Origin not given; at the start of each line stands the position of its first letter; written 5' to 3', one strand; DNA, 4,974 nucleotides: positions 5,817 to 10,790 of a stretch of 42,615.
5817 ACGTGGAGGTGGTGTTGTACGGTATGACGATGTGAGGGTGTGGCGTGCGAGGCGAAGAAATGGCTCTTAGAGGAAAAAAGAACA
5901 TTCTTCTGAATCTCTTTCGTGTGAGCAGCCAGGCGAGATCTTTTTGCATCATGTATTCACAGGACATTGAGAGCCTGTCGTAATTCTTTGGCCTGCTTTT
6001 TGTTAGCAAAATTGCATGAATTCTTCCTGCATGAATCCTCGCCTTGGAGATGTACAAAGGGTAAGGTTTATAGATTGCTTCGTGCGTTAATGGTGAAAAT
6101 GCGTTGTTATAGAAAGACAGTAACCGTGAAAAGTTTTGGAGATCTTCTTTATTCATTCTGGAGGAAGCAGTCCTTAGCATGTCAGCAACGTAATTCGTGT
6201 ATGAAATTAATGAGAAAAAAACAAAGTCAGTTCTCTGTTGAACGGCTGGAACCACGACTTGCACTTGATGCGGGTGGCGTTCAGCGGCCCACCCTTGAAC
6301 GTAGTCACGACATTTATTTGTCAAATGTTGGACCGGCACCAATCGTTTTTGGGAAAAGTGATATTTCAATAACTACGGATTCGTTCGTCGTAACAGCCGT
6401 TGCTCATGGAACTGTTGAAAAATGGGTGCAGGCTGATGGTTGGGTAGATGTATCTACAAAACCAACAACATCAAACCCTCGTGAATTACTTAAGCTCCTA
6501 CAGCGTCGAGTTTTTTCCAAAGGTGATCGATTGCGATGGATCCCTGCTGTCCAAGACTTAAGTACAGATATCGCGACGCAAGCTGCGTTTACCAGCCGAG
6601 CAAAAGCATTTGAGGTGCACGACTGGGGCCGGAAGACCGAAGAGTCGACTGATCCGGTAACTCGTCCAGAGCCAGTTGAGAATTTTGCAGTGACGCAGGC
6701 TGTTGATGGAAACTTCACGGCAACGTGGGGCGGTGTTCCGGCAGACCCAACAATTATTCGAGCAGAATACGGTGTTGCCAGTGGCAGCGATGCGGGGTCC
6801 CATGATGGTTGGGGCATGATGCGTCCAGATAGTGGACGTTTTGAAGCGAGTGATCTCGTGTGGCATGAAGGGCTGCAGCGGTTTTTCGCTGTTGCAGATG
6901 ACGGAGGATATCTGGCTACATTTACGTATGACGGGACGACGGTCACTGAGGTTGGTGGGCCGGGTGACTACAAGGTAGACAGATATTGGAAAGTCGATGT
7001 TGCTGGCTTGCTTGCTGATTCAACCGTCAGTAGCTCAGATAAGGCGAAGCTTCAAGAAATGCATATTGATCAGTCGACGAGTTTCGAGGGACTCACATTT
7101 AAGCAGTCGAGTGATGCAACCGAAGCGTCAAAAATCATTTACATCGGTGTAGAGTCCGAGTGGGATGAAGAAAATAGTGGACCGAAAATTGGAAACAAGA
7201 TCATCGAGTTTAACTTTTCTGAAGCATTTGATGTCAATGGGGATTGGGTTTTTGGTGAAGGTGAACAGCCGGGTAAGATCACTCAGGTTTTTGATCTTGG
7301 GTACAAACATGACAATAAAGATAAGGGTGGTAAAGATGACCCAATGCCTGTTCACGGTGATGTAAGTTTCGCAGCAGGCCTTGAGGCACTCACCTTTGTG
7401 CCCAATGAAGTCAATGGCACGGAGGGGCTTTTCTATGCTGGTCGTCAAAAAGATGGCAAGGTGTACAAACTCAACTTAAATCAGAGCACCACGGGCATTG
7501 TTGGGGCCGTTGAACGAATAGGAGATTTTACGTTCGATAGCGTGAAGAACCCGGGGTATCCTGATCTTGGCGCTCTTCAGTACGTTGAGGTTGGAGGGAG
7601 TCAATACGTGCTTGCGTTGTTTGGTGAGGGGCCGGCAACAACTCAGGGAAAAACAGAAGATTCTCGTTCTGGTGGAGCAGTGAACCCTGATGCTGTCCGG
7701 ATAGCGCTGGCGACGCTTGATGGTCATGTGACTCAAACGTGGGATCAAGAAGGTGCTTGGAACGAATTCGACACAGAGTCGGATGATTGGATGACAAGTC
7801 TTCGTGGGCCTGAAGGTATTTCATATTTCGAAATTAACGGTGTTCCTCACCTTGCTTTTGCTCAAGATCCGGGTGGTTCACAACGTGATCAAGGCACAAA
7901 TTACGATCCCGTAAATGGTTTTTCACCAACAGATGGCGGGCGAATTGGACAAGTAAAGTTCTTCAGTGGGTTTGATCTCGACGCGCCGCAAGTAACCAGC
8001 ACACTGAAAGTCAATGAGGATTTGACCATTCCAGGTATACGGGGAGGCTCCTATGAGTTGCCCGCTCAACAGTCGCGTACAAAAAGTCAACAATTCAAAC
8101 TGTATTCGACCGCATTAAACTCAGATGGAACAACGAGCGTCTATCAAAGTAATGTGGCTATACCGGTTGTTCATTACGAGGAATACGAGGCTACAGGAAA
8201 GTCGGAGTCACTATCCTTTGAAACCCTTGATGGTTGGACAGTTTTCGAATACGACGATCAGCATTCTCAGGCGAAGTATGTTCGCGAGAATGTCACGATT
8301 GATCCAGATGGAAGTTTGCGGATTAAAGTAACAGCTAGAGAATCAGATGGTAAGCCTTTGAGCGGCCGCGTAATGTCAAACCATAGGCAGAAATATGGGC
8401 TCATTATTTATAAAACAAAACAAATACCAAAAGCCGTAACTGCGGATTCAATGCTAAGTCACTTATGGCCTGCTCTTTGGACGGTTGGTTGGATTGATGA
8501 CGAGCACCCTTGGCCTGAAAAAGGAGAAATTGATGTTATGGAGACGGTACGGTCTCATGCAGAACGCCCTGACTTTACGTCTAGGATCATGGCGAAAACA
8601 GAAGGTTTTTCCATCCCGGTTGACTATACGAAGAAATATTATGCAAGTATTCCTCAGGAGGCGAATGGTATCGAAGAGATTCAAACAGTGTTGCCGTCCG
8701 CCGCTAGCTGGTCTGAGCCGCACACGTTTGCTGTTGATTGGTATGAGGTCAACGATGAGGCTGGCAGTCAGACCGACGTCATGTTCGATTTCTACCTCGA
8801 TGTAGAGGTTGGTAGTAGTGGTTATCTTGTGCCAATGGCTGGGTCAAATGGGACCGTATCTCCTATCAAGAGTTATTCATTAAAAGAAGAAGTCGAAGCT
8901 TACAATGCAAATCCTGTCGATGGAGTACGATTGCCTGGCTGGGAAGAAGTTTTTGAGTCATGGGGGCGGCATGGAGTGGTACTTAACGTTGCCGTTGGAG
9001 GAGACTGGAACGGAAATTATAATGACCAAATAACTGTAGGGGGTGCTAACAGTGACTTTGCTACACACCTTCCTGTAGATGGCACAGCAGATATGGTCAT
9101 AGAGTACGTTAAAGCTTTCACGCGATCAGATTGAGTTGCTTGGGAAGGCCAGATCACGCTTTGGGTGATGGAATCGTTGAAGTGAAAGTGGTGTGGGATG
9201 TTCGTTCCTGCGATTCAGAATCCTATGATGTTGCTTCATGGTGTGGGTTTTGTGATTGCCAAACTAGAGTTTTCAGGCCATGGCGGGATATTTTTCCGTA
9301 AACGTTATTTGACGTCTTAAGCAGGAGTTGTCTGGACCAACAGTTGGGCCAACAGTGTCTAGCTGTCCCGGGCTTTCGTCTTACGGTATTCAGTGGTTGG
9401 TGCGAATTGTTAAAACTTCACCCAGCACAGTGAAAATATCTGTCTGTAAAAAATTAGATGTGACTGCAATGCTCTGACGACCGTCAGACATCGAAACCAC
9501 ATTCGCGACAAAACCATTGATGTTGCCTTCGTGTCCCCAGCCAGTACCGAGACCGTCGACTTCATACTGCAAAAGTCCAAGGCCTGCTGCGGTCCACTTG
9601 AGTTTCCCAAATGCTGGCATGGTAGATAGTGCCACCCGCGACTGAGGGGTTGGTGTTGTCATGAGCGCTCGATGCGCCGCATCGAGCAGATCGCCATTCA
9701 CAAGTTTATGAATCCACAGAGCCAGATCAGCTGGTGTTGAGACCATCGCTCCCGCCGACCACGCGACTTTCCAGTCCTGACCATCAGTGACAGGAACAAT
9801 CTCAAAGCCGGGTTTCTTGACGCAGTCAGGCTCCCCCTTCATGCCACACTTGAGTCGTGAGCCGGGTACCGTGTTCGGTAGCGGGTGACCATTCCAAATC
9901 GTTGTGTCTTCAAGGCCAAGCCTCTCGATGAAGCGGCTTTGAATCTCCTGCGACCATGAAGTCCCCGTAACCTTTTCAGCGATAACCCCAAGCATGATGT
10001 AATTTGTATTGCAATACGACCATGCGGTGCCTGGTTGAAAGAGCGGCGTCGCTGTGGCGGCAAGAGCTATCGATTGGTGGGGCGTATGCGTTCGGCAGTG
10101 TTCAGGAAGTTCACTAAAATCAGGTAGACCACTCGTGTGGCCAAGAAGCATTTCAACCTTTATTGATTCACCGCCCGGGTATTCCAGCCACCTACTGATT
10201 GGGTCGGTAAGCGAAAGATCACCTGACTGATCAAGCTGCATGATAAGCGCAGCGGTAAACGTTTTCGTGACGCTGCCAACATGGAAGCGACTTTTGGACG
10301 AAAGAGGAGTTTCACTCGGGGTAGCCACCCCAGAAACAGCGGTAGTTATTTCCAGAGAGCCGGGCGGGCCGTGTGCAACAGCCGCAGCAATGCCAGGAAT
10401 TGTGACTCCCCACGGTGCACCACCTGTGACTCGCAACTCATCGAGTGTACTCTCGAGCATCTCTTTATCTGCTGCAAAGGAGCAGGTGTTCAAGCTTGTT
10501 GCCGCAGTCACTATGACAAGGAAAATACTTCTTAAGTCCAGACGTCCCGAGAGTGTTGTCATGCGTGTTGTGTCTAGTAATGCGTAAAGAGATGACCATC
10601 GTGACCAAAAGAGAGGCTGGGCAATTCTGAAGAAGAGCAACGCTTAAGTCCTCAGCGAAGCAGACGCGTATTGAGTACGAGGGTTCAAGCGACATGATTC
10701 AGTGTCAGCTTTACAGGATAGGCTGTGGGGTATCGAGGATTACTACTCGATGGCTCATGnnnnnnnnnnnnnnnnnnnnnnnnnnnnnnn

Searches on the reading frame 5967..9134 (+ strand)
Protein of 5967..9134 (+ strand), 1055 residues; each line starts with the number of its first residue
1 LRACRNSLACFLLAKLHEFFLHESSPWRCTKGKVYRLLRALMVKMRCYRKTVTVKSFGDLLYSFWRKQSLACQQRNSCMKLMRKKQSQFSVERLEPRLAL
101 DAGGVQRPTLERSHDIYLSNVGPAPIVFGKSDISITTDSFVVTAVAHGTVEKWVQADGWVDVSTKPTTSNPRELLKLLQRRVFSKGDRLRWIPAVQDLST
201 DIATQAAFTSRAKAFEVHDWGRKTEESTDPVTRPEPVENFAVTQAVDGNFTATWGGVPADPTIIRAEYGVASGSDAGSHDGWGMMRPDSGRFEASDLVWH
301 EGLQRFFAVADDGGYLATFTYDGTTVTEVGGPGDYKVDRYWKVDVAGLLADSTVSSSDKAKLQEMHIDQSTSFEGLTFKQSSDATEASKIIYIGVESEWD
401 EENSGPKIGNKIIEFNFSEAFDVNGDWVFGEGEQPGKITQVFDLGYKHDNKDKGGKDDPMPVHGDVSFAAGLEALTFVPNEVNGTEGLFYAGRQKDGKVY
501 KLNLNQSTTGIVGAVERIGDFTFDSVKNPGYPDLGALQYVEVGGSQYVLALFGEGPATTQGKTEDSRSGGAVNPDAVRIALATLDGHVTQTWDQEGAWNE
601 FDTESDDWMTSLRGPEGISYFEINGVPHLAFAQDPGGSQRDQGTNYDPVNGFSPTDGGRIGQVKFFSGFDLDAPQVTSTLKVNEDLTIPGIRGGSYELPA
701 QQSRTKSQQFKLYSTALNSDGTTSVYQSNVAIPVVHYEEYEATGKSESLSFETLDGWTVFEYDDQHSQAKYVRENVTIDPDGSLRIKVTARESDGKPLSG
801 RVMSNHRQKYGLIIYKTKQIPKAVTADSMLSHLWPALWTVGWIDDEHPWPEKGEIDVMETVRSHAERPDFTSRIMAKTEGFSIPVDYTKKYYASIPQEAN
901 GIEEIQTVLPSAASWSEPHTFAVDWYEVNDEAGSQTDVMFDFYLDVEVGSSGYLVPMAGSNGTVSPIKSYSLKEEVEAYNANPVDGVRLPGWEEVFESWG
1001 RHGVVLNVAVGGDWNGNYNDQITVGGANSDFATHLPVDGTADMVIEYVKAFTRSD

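Call 9: search_protein_families(library=pfam, proteins=[window:5967-9134:+], max_evalue=0.001)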
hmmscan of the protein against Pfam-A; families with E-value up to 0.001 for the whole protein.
window:5967-9134:+ (1055 aa): 0 families

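Call 88: search_solved_structures(query=window:5967-9134:+, max_evalue=0.01)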
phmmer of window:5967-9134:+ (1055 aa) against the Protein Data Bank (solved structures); distinct sequences matched with E-value up to 0.01: 15.
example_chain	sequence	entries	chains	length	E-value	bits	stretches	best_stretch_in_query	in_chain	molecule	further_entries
9vmv_A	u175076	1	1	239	1.6e-07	32.8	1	772-866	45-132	Beta-1,3-glucanase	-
9voq_A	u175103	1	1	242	1.6e-07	32.8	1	772-866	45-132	Beta-1,3-glucanase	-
3atg_A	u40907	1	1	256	1.8e-07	32.7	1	772-867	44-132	GLUCANASE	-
9voo_A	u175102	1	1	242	4.2e-07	31.4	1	772-866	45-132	Hydrolase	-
2hyk_A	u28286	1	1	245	9.5e-07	30.3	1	773-862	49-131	Beta-1,3-glucanase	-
5nbo_A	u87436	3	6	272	2.5e-06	28.9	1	765-863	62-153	Glycosyl hydrolase family 16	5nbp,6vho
7kr6_AAA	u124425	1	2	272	1.3e-05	26.5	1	765-861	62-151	Glycoside hydrolase family 16 protein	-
6jh5_A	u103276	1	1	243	0.00018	22.7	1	744-867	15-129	LamCAT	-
2vy0_A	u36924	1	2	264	0.00019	22.7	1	750-864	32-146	ENDO-BETA-1,3-GLUCANASE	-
4crq_A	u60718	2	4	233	0.00087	20.5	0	769-863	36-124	ENDO-1,3-BETA-GLUCANASE, FAMILY GH16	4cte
8va4_A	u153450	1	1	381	0.00095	20.3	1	778-873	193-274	Glycoside hydrolase family 16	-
6jhj_A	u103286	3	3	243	0.0012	20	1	744-867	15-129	LamCAT | laminarinase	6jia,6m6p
4dfs_A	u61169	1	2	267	0.0026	18.9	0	832-868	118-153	Glycoside hydrolase, family 16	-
3azx_A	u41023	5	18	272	0.0027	18.9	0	832-868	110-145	Laminarinase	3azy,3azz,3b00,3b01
6t2r_AAA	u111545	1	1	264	0.003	18.7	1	833-862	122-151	Beta-glycosidase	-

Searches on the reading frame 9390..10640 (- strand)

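Call 9: search_protein_families(library=pfam, proteins=[window:9390-10640:-], max_evalue=0.001)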
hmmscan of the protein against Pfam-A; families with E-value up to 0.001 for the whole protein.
window:9390-10640:- (416 aa): 2 families
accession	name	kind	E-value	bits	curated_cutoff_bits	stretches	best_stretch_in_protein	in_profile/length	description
PF00144.29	Beta-lactamase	-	5.8e-53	180.6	27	1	81-399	14-312/329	Beta-lactamase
PF13354.11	Beta-lactamase2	-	0.00028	20.7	22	0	236-328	105-161/214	Beta-lactamase enzyme family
